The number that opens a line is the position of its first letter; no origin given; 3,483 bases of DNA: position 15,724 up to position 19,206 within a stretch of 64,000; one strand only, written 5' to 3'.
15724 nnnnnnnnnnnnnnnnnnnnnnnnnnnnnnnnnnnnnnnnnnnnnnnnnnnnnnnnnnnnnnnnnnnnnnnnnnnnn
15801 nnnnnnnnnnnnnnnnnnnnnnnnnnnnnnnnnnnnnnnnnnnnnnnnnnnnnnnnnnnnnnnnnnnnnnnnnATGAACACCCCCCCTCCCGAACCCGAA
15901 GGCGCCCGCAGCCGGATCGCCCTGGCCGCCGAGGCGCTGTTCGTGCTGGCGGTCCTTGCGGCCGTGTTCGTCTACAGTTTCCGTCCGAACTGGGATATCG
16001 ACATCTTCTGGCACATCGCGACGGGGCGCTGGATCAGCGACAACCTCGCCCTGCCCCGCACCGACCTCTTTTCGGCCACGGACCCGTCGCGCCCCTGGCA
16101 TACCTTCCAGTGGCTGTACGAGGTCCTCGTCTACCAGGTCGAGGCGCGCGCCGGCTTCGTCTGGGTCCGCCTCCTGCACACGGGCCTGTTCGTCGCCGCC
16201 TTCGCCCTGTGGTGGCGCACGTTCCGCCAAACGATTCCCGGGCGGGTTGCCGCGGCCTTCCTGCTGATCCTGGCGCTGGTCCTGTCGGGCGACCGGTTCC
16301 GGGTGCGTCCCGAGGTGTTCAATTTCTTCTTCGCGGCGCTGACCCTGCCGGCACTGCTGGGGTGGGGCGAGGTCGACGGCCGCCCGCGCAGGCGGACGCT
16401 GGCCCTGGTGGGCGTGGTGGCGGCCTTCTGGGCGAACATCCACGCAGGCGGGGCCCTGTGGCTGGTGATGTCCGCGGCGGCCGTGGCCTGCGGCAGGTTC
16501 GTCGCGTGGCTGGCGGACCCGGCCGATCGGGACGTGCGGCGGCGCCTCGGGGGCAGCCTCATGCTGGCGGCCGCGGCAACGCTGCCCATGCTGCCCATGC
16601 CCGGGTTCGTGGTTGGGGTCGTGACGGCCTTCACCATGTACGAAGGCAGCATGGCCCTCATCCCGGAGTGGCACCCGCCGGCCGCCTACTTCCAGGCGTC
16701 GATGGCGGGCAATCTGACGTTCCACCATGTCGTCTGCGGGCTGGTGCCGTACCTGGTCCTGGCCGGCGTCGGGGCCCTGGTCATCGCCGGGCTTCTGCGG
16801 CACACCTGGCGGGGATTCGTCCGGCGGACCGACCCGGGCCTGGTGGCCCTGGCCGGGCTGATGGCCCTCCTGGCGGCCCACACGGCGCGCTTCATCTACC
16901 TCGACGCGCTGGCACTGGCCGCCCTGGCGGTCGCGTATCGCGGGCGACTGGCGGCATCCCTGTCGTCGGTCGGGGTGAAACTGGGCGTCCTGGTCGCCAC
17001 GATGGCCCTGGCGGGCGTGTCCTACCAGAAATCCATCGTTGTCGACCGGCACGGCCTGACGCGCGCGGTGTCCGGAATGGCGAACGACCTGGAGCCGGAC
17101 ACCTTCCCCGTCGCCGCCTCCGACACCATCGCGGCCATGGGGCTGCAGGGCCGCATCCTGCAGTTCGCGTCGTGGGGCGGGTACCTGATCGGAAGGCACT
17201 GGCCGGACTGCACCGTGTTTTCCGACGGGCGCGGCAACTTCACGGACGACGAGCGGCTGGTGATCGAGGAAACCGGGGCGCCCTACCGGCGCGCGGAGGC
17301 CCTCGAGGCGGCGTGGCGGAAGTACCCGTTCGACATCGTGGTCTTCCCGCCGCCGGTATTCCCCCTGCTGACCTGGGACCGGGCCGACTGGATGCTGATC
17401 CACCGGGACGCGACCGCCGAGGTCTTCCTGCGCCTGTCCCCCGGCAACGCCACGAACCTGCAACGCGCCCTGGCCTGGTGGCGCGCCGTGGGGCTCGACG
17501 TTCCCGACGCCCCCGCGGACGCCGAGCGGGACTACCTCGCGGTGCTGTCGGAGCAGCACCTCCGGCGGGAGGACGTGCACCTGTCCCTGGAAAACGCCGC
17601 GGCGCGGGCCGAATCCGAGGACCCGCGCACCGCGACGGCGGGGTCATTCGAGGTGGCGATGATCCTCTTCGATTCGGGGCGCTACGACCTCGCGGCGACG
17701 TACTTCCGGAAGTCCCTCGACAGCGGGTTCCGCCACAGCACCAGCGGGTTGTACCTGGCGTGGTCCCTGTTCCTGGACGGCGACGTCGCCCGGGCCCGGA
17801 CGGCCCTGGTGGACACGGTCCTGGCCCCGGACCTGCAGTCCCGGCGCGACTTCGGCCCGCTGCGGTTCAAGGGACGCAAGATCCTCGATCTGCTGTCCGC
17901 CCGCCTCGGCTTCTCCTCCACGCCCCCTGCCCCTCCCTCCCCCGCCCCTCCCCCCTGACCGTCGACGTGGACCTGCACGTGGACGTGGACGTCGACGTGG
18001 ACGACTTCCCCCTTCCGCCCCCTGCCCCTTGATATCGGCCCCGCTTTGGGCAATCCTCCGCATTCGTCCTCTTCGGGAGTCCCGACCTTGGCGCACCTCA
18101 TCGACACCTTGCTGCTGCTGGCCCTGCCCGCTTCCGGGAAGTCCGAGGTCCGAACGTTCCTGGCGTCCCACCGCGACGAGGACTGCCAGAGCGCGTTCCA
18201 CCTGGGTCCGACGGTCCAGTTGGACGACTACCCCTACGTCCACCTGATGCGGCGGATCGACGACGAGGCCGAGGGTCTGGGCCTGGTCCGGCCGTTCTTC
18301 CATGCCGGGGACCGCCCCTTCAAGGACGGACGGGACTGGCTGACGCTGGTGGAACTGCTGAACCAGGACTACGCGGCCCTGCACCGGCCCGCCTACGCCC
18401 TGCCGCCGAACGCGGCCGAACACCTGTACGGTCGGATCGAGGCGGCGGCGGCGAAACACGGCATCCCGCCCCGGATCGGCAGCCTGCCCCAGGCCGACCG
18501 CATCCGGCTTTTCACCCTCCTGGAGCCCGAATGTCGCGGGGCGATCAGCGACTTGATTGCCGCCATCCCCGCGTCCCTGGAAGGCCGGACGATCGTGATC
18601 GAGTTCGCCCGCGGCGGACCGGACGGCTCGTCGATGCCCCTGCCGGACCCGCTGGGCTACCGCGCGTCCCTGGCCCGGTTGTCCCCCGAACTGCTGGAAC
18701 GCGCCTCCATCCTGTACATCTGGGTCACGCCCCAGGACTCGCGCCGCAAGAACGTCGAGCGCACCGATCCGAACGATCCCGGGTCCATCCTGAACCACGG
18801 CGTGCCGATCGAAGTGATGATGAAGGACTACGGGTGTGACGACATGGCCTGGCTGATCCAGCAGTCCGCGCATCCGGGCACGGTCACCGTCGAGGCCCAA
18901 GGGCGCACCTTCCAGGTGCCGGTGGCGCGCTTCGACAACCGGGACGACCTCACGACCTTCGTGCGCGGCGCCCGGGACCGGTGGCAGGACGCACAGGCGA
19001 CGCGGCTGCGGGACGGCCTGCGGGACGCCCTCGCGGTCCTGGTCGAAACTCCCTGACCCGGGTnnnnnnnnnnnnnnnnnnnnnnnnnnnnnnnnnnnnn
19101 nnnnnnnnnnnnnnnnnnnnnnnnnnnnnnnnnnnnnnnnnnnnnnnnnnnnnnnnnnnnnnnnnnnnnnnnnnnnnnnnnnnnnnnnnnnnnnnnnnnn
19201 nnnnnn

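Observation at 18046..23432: Cluster of FHA/TPR/P-loop genes forming a candidate uncharacterised phospho-signalling module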

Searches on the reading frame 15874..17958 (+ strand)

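Call 8: search_protein_families(library=pfam, proteins=[window:15874-17958:+], max_evalue=0.01)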
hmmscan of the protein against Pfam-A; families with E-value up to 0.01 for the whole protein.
window:15874-17958:+ (694 aa): 3 families
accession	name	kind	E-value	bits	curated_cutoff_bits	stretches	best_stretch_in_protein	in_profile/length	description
PF13432.12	TPR_16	-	5.6e-05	24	32.7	1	595-650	4-58/65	Tetratricopeptide repeat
PF07719.23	TPR_2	-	0.0019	18.6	27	0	592-615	5-28/34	Tetratricopeptide repeat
PF20064.4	DUF6463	-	0.0065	16.8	26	1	177-255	33-112/119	Family of unknown function (DUF6463)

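Call 9: search_protein_families(library=ncbifam, proteins=[window:15874-17958:+], max_evalue=1)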
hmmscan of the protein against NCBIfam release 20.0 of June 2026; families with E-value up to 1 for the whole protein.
window:15874-17958:+ (694 aa): 0 families

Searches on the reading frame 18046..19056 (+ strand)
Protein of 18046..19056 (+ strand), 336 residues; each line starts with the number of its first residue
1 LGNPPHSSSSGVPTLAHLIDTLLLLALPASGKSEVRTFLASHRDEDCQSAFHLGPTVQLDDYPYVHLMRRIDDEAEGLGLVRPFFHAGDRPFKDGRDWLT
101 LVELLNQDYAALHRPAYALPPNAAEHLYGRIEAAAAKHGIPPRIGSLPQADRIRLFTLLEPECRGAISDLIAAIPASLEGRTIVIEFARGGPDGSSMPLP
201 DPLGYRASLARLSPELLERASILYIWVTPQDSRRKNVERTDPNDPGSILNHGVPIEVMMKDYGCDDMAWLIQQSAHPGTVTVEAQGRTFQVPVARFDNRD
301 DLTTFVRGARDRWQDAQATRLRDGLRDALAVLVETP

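Call 8: search_protein_families(library=pfam, proteins=[window:18046-19056:+], max_evalue=0.01)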
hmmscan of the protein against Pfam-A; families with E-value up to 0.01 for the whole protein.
window:18046-19056:+ (336 aa): 0 families

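Call 9: search_protein_families(library=ncbifam, proteins=[window:18046-19056:+], max_evalue=1)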
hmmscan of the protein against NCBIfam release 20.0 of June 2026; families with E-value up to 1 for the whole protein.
window:18046-19056:+ (336 aa): 0 families

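Call 11: search_solved_structures(query=window:18046-19056:+, max_evalue=10, show_alignments=2)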
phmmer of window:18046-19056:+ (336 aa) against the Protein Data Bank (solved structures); distinct sequences matched with E-value up to 10: 0.

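Call 23: find_homologous_proteins(query=window:18046-19056:+)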
Query window:18046-19056:+ (336 aa): 3277 proteins with E <= 0.001 among 8000 candidates; the best 120 are listed.
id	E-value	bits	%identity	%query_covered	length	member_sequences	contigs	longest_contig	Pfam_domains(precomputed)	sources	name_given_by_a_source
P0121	4.9e-206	702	96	96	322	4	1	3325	-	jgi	jgi:hypothetical protein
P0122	4.8e-178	610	85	96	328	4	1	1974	-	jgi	-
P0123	3.7e-165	567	80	91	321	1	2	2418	-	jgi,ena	-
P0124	1.5e-164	565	78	96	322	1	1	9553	-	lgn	-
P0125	1.6e-159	549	77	91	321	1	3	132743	-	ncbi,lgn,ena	-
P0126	8.2e-147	507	72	95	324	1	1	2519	-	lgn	-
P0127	7.9e-128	444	64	92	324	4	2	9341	-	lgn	-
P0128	4.9e-127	442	64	92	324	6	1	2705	-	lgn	-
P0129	1.3e-124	434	61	92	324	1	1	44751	-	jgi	-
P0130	5.1e-119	415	59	96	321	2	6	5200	-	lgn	-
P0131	1.5e-118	414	61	95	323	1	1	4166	-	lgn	-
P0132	2.4e-117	410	60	91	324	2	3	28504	-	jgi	jgi:hypothetical protein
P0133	6.3e-117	409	61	91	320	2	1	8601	-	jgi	jgi:hypothetical protein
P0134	7.7e-117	408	59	90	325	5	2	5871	-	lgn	-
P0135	9.3e-117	408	61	93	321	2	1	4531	-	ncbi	-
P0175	1.7e-113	397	58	94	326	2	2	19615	-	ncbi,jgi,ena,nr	ncbi:MAG TPA: hypothetical protein PKK12_03000 [Candidatus Aminicenantes bacterium]|nr:hypothetical 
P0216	1.2e-111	391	58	95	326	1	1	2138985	-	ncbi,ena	-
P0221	1.6e-111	391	56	96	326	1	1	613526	-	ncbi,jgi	ncbi:MAG: hypothetical protein WC969_00845 [Elusimicrobiota bacterium]|jgi:hypothetical protein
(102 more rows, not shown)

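Call 32: find_encoding_contigs(protein=P0221, flank=6000, max_places=1)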
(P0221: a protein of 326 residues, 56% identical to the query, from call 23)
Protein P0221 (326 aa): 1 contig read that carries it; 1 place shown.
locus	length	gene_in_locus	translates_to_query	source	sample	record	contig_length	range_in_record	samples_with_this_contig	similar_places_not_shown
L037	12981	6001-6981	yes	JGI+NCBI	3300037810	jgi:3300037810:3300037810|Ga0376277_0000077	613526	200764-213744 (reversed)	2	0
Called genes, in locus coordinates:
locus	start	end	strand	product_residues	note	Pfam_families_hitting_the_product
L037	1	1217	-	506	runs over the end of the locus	-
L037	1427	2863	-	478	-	PF07690:MFS_1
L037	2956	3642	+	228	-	PF09335:VTT_dom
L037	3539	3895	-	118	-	PF01541:GIY-YIG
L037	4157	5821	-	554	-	-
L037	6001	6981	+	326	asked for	-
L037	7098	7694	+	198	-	PF00027:cNMP_binding, PF13545:HTH_Crp_2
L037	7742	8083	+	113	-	PF11756:YgbA_NO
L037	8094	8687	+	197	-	PF01814:Hemerythrin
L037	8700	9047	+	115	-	PF02311:AraC_binding (weak), PF07883:Cupin_2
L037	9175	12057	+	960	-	PF02347:GDC-P, PF00266:Aminotran_5 (faint), PF02347:GDC-P, PF01212:Beta_elim_lyase (faint), PF21478:GcvP2_C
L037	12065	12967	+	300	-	PF12146:Hydrolase_4 (weak), PF00561:Abhydrolase_1, PF12697:Abhydrolase_6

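Call 33: find_encoding_contigs(protein=P0216, flank=6000, max_places=1)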
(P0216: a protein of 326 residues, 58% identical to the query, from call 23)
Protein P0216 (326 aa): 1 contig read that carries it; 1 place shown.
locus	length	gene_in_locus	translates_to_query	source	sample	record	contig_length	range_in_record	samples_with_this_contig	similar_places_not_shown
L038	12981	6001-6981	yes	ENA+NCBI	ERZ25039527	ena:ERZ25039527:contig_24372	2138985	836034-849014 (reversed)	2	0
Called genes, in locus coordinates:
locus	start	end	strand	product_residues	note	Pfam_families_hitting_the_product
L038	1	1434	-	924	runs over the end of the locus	PF13185:GAF_2 (weak), PF00512:HisKA, PF02518:HATPase_c, PF01590:GAF, PF13185:GAF_2, PF13487:HD_5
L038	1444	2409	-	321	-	PF00072:Response_reg, PF00990:GGDEF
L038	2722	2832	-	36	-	-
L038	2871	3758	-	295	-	PF00814:TsaD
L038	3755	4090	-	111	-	PF03091:CutA1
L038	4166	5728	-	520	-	PF13231:PMT_2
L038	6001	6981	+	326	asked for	-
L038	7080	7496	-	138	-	PF07291:MauE, PF07681:DoxX (weak)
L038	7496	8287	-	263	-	PF00581:Rhodanese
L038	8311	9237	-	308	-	PF02729:OTCace_N, PF00185:OTCace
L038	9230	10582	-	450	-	-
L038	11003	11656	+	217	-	PF00440:TetR_N, PF16925:TetR_C_13 (faint), PF08359:TetR_C_4 (weak)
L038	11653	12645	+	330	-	PF25917:BSH_RND (weak), PF25973:BSH_CzcB, PF25881:HH_YBHG, PF25893:HH_CzcB (weak), PF25954:Beta-barrel_RND_2 (weak), PF25990:Beta-barrel_YknX, PF26002:Beta-barrel_AprE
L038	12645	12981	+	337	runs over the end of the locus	PF00005:ABC_tran, PF13304:AAA_21 (faint), PF13732:DrrA1-3_C (weak)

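Call 34: find_encoding_contigs(protein=P0175, flank=6000, max_places=1)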
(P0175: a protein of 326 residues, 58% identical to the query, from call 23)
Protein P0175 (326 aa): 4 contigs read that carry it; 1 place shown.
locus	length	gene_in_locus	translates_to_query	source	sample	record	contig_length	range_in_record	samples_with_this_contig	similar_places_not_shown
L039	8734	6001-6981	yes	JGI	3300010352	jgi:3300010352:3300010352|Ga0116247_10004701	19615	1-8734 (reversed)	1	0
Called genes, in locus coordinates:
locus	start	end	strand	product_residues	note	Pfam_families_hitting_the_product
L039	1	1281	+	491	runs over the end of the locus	PF00361:Proton_antipo_M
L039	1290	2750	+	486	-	PF00361:Proton_antipo_M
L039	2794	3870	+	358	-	PF00579:tRNA-synt_1b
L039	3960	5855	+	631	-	-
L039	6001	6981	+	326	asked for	-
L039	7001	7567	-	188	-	-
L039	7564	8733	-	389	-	?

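Call 44: predict_structure(alignment_id=A2)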
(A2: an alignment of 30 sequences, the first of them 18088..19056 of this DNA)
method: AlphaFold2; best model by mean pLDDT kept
length: 322 residues; sequences in the alignment: 30
mean_pLDDT: 91.4   pTM: 0.90
mean pLDDT of the five models: 91.4, 91.3, 91.0, 90.4, 89.3
residues with pLDDT >= 90: 256; 70-90: 50; 50-70: 11; < 50: 5
segments of 3 or more residues with pLDDT < 50: 231-233
pLDDT, mean of each block of 10 residues (from residue 1): 86 88 92 94 93 92 93 90 97 96 95 96 95 93 96 93 95 94 94 98 97 88 71 56 89 96 96 97 91 92 96 94 68
secondary structure, 60 per line:
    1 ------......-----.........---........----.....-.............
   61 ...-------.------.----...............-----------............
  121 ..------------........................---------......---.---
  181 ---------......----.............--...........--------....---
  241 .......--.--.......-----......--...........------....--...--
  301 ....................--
elements in order: E7-12 H18-26 H30-37 E42-46 H48-63 H83-97 H109-122 H135-158 E168-173 H190-195 H200-205 E206-212 H215-225 H234-237 H241-247 H253-259 E265-270 E273-283 H290-293 H301-320

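Call 48: fold_search(model_id=the predicted structure, library=pdb)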
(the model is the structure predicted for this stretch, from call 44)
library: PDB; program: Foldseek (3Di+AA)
matches with E <= 10: 797; with E <= 0.001: 0
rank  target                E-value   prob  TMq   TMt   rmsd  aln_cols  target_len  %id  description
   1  6ari_B                1.6e-03  0.97  0.28  0.40  12.1       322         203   11  Crystal structure of a dephospho-CoA kinase from Escherichia coli in complex with inhibitor CM078 (released 2018-08-22)
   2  4i1u_B                2.4e-03  0.98  0.30  0.43  11.2       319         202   12  Apo crystal structure of a dephospho-CoA kinase from Burkholderia vietnamiensis (released 2013-01-09)
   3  2ocp_A                2.5e-03  0.97  0.30  0.39  12.4       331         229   10  Crystal Structure of Human Deoxyguanosine Kinase (released 2007-01-16)
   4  4i1v_A                3.0e-03  0.97  0.32  0.44  11.6       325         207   12  Crystal structure of a dephospho-CoA kinase from Burkholderia vietnamiensis bound to ADP (released 2013-01-09)
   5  3kfx_B                4.0e-03  0.96  0.33  0.42  11.6       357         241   11  Human dCK complex with 5-Me dC and ADP (released 2010-09-15)
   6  4i1u_A                5.0e-03  0.97  0.30  0.42  11.0       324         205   12  Apo crystal structure of a dephospho-CoA kinase from Burkholderia vietnamiensis (released 2013-01-09)
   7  3qen_A                6.6e-03  0.90  0.31  0.40  12.4       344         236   10  S74E dCK in complex with 5-bromodeoxycytidine and UDP (released 2011-03-16)
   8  9u3p_B                8.4e-03  0.33  0.20  0.20  16.4       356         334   12  Cryo-EM structure of human AC9-Gs complex (soluble domain) (released 2025-06-11)
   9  1t3h_A                9.4e-03  0.91  0.29  0.41  10.6       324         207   13  X-ray Structure of Dephospho-CoA Kinase from E. coli Norteast Structural Genomics Consortium Target ER57 (released 2004-05-11)
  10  6ari_A                9.4e-03  0.87  0.23  0.34   9.8       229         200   13  Crystal structure of a dephospho-CoA kinase from Escherichia coli in complex with inhibitor CM078 (released 2018-08-22)
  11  4gox                  9.4e-03  0.77  0.22  0.25  10.6       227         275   14  Sulfotransferase Domain from the Synechococcus PCC 7002 Olefin Synthase (released 2012-10-17)
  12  5mql_D                9.9e-03  0.87  0.30  0.41  12.2       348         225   11  Crystal structure of dCK mutant C3S in complex with masitinib and UDP (released 2017-11-22)
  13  7zi2                  1.1e-02  0.90  0.33  0.43  11.7       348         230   11  Crystal structure of dCK C4S-S74E mutant in complex with UDP and the dCKi2 inhibitor (released 2023-06-07)
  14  1cjk_C                1.1e-02  0.30  0.20  0.20  16.2       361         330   13  COMPLEX OF GS-ALPHA WITH THE CATALYTIC DOMAINS OF MAMMALIAN ADENYLYL CYCLASE: COMPLEX WITH ADENOSINE 5'-(ALPHA THIO)-T (released 1999-08-31)
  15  7owl_B                1.1e-02  0.85  0.26  0.40  11.9       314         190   12  Odinarchaeota Adenylate kinase (OdinAK) in complex with CTP (released 2022-09-28)
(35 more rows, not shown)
